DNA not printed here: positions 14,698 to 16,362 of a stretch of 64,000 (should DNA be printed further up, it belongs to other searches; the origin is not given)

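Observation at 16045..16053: CorA/Mrs2-type Mg2+ channel carrying GMS instead of the near-invariant GMN pore motif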

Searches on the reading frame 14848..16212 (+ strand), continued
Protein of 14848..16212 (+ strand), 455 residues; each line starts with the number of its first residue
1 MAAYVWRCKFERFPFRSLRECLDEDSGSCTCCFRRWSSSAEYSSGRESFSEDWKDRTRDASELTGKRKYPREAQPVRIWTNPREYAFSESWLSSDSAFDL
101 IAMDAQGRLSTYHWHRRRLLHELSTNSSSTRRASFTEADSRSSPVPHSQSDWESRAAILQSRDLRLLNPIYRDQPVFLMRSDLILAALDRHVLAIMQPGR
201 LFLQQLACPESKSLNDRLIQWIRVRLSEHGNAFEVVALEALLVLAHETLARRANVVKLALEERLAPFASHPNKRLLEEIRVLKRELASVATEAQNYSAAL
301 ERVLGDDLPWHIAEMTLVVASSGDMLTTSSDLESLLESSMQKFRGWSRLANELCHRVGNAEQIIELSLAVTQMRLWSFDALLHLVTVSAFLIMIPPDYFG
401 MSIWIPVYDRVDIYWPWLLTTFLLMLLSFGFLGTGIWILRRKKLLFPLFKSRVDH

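Call 28: find_encoding_contigs(protein=P0001, flank=3000, max_places=4)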
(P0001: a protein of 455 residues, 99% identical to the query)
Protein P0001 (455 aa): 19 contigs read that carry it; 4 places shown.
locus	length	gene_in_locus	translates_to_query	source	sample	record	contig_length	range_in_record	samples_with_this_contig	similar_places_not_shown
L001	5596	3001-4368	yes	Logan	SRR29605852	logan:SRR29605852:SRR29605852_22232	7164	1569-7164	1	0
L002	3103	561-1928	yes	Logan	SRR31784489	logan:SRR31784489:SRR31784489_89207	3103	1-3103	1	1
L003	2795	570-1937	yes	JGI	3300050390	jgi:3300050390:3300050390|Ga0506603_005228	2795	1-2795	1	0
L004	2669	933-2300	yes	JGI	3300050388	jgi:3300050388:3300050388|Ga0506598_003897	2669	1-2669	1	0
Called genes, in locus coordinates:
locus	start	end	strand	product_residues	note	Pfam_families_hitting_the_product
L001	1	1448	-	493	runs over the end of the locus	PF14870:PSII_BNR, PF15902:Sortilin-Vps10 (faint), PF02012:BNR (faint)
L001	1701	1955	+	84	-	-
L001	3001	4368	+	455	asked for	PF22099:MRS2-like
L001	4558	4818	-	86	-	-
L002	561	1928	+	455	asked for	PF22099:MRS2-like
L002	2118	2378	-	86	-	-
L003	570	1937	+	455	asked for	PF22099:MRS2-like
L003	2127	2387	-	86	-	-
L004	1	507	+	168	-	?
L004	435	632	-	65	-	-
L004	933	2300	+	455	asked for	PF22099:MRS2-like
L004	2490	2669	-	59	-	?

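Call 29: find_encoding_contigs(protein=P0002, flank=8000, max_places=2)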
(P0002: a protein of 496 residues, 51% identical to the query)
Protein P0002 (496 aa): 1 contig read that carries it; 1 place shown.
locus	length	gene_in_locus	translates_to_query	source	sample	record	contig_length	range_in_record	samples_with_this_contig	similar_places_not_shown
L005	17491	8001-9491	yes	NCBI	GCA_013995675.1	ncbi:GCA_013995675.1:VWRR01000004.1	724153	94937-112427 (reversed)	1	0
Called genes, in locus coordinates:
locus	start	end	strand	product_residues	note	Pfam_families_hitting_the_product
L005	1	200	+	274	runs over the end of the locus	PF02466:Tim17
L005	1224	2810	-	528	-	PF16573:CLP1_N, PF16575:CLP1_P, PF06807:Clp1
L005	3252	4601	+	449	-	PF01896:DNA_primase_S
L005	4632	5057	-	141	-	PF14870:PSII_BNR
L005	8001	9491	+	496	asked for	PF22099:MRS2-like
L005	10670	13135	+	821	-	-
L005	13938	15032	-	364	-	PF13714:PEP_mutase, PF00463:ICL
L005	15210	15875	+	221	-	PF02798:GST_N, PF13417:GST_N_3, PF13409:GST_N_2, PF14497:GST_C_3 (weak), PF00043:GST_C (weak)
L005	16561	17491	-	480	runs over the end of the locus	PF03162:Y_phosphatase2, PF22741:PTP-NADK, PF22784:PTP-SAK, PF22785:Tc-R-P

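Call 31: find_encoding_contigs(protein=P0015, flank=8000, max_places=2)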
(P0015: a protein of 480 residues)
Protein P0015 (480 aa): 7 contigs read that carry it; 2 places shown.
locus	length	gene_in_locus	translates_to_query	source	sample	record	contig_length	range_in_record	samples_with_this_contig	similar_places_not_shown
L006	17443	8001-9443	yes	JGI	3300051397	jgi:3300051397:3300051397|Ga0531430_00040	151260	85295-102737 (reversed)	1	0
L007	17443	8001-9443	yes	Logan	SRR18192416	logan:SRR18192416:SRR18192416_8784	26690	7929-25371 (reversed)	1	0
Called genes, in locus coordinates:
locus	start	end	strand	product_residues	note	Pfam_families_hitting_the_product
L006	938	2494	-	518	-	PF16573:CLP1_N, PF16575:CLP1_P, PF06807:Clp1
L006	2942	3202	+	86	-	-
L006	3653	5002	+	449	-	PF01896:DNA_primase_S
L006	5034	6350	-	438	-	PF14870:PSII_BNR, PF15902:Sortilin-Vps10 (faint), PF02012:BNR (faint)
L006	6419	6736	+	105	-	-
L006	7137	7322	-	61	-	-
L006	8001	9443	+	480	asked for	PF22099:MRS2-like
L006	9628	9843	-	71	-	-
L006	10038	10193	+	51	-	-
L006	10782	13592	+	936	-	-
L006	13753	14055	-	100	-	-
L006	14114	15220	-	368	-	PF13714:PEP_mutase, PF00463:ICL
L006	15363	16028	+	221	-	PF02798:GST_N, PF13417:GST_N_3, PF13409:GST_N_2, PF00043:GST_C, PF14497:GST_C_3, PF13410:GST_C_2 (weak)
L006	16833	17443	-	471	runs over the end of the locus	PF03162:Y_phosphatase2 (weak), PF22741:PTP-NADK, PF22784:PTP-SAK, PF22785:Tc-R-P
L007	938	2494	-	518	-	PF16573:CLP1_N, PF16575:CLP1_P, PF06807:Clp1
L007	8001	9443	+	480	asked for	PF22099:MRS2-like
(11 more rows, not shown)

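Call 32: find_encoding_contigs(protein=P0019, flank=10000, max_places=2)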
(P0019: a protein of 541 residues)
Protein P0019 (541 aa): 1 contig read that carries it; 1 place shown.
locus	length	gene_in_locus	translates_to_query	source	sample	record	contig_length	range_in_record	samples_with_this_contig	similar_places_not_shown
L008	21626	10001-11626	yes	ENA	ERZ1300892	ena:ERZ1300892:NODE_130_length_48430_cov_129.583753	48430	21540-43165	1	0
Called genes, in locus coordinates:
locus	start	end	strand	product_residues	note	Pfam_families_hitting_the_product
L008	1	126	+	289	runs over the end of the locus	PF01399:PCI (weak)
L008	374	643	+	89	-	-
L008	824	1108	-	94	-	-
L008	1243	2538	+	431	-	PF02574:S-methyl_trans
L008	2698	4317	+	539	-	-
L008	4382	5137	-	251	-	PF08079:Ribosomal_L30_N, PF00327:Ribosomal_L30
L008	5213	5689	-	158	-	-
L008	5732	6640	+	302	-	PF02466:Tim17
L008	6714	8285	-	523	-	PF16573:CLP1_N, PF16575:CLP1_P, PF06807:Clp1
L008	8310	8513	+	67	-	-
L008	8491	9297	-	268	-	-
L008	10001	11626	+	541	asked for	PF22099:MRS2-like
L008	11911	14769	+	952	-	-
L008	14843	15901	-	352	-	PF13714:PEP_mutase, PF00463:ICL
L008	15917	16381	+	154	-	-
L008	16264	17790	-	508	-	PF22741:PTP-NADK, PF22784:PTP-SAK, PF22785:Tc-R-P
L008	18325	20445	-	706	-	-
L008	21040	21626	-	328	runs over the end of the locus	-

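Call 33: find_encoding_contigs(protein=P0018, flank=8000, max_places=2)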
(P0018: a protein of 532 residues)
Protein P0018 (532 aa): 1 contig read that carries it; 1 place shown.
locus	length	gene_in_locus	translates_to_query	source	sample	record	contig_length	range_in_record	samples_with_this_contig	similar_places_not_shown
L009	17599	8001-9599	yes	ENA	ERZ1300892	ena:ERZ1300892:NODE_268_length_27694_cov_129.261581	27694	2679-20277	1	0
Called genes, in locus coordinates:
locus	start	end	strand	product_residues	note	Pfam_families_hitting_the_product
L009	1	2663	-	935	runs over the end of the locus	PF00580:UvrD-helicase, PF13245:AAA_19, PF13361:UvrD_C, PF13538:UvrD_C_2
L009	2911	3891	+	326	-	-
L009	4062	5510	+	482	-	PF03435:Sacchrp_dh_NADP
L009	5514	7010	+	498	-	-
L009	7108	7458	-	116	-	PF01187:MIF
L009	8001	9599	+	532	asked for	PF22099:MRS2-like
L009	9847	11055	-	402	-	-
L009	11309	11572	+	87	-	PF01423:LSM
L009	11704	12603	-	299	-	PF00121:TIM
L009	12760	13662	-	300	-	PF00551:Formyl_trans_N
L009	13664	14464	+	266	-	-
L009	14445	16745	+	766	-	PF00069:Pkinase, PF07714:PK_Tyr_Ser-Thr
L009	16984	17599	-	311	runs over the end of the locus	PF12804:NTP_transf_3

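Call 53: predict_structure(alignment_id=A3)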
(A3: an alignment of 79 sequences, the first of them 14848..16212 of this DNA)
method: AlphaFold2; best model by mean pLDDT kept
length: 455 residues; sequences in the alignment: 79
mean_pLDDT: 79.1   pTM: 0.69
mean pLDDT of the five models: 79.1, 78.3, 78.0, 77.5, 77.4
residues with pLDDT >= 90: 251; 70-90: 67; 50-70: 46; < 50: 91
segments of 3 or more residues with pLDDT < 50: 1-3, 6-24, 26-92
pLDDT, mean of each block of 10 residues (from residue 1): 47 42 45 42 40 38 40 42 43 73 97 96 83 59 55 69 93 92 92 95 96 97 94 94 97 97 93 94 97 97 84 71 81 95 98 97 92 93 95 86 75 87 93 95 87 55
secondary structure, 60 per line:
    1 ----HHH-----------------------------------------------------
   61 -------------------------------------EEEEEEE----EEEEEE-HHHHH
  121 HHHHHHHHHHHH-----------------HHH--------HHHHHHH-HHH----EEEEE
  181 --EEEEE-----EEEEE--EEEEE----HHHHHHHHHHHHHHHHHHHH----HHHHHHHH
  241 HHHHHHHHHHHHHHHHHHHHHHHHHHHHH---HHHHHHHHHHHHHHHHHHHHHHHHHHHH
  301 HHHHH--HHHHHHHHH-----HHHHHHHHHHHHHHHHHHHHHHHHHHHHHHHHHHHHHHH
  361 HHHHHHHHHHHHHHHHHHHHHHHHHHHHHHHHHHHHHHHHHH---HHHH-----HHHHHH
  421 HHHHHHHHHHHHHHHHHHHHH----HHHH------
elements in order: E98-104 E109-114 H116-132 H161-167 E176-180 E183-187 E193-197 E200-204 H209-228 H233-269 H273-305 H308-316 H322-402 H406-409 H415-441 H446-449

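Call 55: fold_search(model_id=the predicted structure, library=pdb)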
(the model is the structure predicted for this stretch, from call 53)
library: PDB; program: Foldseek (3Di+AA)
matches with E <= 10: 310; with E <= 0.001: 48
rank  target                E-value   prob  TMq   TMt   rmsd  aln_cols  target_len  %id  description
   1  8q8p_A                3.2e-12  1.00  0.60  0.85   3.3       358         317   19  Cryo-EM structure of the magnesium channel CtMrs2 in the closed state (released 2024-11-27)
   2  8q8q_A                4.6e-12  1.00  0.58  0.82   3.4       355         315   18  Cryo-EM structure of the magnesium channel CtMrs2 in the open state (released 2024-11-27)
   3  8tul_A                1.6e-11  1.00  0.57  0.80   3.7       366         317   18  Cryo-EM structure of the human MRS2 magnesium channel under Mg2+ condition (released 2023-09-13)
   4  8ts1_A                1.7e-11  1.00  0.58  0.85   3.3       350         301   19  Cryo-EM structure of human MRS2 with Mg2+ (released 2024-08-14)
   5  8ip4_A                5.1e-11  1.00  0.57  0.80   3.8       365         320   19  Cryo-EM structure of hMRS-highEDTA (released 2023-06-14)
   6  8tup_A                5.4e-11  1.00  0.58  0.80   3.4       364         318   19  Cryo-EM structure of the human MRS2 magnesium channel under Mg2+-free condition (released 2023-09-13)
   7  3rkg                  1.3e-10  1.00  0.48  0.82   3.0       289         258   15  Structural and Functional Characterization of the Yeast Mg2+ Channel Mrs2 (released 2012-04-18)
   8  8ip3_A                2.8e-10  1.00  0.58  0.81   3.4       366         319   18  Cryo-EM structure of hMRS2-Mg (released 2023-06-14)
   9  8tmi_E                1.1e-05  1.00  0.40  0.50  10.1       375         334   12  Cryo-EM structure of CorA in complex with conformation-specific synthetic antibody C18 and 100 uM MgCl2, State MG0.1-2 (released 2025-02-12)
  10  8tmb_B                1.3e-05  1.00  0.39  0.48  10.2       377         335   12  Cryo-EM structure of CorA in complex with conformation-specific synthetic antibody C12 and 20 mM MgCl2, State MG20-1 (released 2025-02-12)
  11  8tmd_E                2.0e-05  1.00  0.43  0.54   9.8       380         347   10  Cryo-EM structure of CorA in complex with conformation-specific synthetic antibody C18 and 100 uM MgCl2, State MG0.1-1 (released 2025-02-12)
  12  8tmj_D                2.0e-05  1.00  0.36  0.45  10.8       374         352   10  Cryo-EM structure of CorA in complex with conformation-specific synthetic antibody C18 and 100 uM MgCl2, State MG0.1-2 (released 2025-02-12)
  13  8tmc_B                2.3e-05  1.00  0.43  0.54   7.8       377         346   10  Cryo-EM structure of CorA in complex with conformation-specific synthetic antibody C12 and 20 mM MgCl2, State MG20-2 (released 2025-02-12)
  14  8tmc_A                2.9e-05  1.00  0.40  0.49   8.4       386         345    9  Cryo-EM structure of CorA in complex with conformation-specific synthetic antibody C12 and 20 mM MgCl2, State MG20-2 (released 2025-02-12)
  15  3jcf_A                3.0e-05  1.00  0.42  0.53   7.5       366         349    9  Cryo-EM structure of the magnesium channel CorA in the closed symmetric magnesium-bound state (released 2016-02-17)
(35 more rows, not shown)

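Call 56: find_homologous_proteins(query=L008:4382-5134:-, max_evalue=1e-30)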
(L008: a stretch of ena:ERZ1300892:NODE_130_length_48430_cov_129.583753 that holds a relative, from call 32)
Query L008:4382-5134:- (250 aa): 4289 proteins with E <= 1e-30 among 5256 candidates; the best 120 are listed.
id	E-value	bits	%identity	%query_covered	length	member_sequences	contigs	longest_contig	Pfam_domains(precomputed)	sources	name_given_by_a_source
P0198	2.5e-161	553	99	100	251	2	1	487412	PF00327.26,PF08079.18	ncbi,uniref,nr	ncbi:hypothetical protein CDCA_CDCA09G2747 [Cyanidium caldarium]|uniref:60S ribosomal protein L7 n=1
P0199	6.9e-112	391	71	97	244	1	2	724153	PF00327.26,PF08079.18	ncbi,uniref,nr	ncbi:hypothetical protein CCYA_CCYA04G1399 [Cyanidiococcus yangmingshanensis]|uniref:60S ribosomal p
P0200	6.6e-111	388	71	97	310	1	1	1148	PF00327.26,PF08079.18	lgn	-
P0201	1.1e-109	384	69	99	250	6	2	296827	PF00327.26,PF08079.18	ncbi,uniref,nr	ncbi:hypothetical protein GpartN1_g4856.t1 [Galdieria partita]|uniref:60S ribosomal protein L7 n=1 T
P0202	1.4e-109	383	69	98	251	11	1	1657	PF00327.26,PF08079.18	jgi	jgi:large subunit ribosomal protein L7e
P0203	3.8e-109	382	68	99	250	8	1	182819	PF00327.26,PF08079.18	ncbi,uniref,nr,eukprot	ncbi:60S ribosomal protein L7-4 [Gracilariopsis chorda]|uniref:60S ribosomal protein L7-4 n=1 Tax=Gr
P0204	6.7e-108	378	68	97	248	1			PF00327.26,PF08079.18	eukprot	eukprot:jgi/Galph1/4218/GphlegSOOS_G2838.1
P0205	1.5e-107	377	55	96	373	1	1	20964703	PF00327.26,PF08079.18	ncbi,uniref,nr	ncbi:hypothetical protein TanjilG_16164 [Lupinus angustifolius]|uniref:Ribosomal protein L30 ferredo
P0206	3.4e-106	372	67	97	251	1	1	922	PF00327.26,PF08079.18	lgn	-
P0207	4.0e-105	369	66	97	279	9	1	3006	PF00327.26,PF08079.18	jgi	jgi:large subunit ribosomal protein L7e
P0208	5.8e-105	368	67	96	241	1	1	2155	PF00327.26,PF08079.18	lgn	-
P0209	8.9e-105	368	67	96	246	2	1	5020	PF00327.26,PF08079.18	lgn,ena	-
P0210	1.6e-104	367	66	97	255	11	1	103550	PF00327.26,PF08079.18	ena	-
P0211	2.2e-104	366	65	97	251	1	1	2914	PF00327.26,PF08079.18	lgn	-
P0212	6.0e-104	365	65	96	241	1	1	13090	PF00327.26,PF08079.18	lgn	-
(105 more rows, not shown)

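Call 63: list_cluster_members(proteins=[P0025, P0027, P0028, P0029, P0030, P0031, P0033, P0034, P0036, P0050])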
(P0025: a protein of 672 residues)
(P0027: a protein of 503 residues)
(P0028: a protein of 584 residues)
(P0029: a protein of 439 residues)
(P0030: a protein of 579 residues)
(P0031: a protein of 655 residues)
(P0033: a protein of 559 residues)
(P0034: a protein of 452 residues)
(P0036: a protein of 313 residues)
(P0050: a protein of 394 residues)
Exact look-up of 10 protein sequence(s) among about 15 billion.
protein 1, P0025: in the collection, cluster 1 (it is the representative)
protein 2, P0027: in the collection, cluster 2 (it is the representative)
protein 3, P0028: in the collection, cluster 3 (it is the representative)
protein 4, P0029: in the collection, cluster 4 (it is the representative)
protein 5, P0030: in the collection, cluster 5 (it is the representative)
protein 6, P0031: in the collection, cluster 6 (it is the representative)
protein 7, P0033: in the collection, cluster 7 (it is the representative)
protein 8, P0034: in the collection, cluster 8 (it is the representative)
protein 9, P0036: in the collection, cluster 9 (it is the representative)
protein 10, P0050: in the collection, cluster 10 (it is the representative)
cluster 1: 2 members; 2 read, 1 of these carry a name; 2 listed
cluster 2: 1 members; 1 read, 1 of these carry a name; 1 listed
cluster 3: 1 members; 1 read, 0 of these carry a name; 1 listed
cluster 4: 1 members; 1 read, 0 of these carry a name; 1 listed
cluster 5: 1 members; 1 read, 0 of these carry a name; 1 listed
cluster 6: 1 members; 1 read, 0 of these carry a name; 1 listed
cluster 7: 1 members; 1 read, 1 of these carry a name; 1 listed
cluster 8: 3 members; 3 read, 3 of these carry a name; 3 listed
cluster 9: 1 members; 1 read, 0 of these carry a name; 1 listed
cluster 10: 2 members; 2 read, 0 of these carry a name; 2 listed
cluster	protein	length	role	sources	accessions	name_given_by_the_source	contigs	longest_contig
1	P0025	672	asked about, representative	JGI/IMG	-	-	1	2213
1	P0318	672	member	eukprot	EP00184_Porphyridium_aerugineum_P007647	CAMPEP_0184698522 /NCGR_PEP_ID=MMETSP0313-20130426/5127_1 /TAXON_ID=2792 ...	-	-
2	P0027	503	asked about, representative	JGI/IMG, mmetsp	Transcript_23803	Transcript_23803/g.59159 ORF Transcript_23803/g.59159 Transcript_23803/m.59159 ...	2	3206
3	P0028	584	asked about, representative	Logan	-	-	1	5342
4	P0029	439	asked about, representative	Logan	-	-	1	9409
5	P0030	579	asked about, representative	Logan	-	-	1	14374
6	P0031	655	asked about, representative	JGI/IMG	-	-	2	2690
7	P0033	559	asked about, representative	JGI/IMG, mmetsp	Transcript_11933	Transcript_11933/g.21612 ORF Transcript_11933/g.21612 Transcript_11933/m.21612 ...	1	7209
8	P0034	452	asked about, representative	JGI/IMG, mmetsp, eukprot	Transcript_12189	Transcript_12189/g.15849 ORF Transcript_12189/g.15849 Transcript_12189/m.15849 ... | CAMPEP_0204835062 /NCGR_PEP_ID=MMETSP1346-20131115/21550_1 /ASSEMBLY_ACC=CAM_ASM_000771 ...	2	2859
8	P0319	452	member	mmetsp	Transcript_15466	Transcript_15466/g.18327 ORF Transcript_15466/g.18327 Transcript_15466/m.18327 ...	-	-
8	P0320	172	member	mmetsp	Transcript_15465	Transcript_15465/g.18325 ORF Transcript_15465/g.18325 Transcript_15465/m.18325 ...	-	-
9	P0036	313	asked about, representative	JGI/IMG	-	-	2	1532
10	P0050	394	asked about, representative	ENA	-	-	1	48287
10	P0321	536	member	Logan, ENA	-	-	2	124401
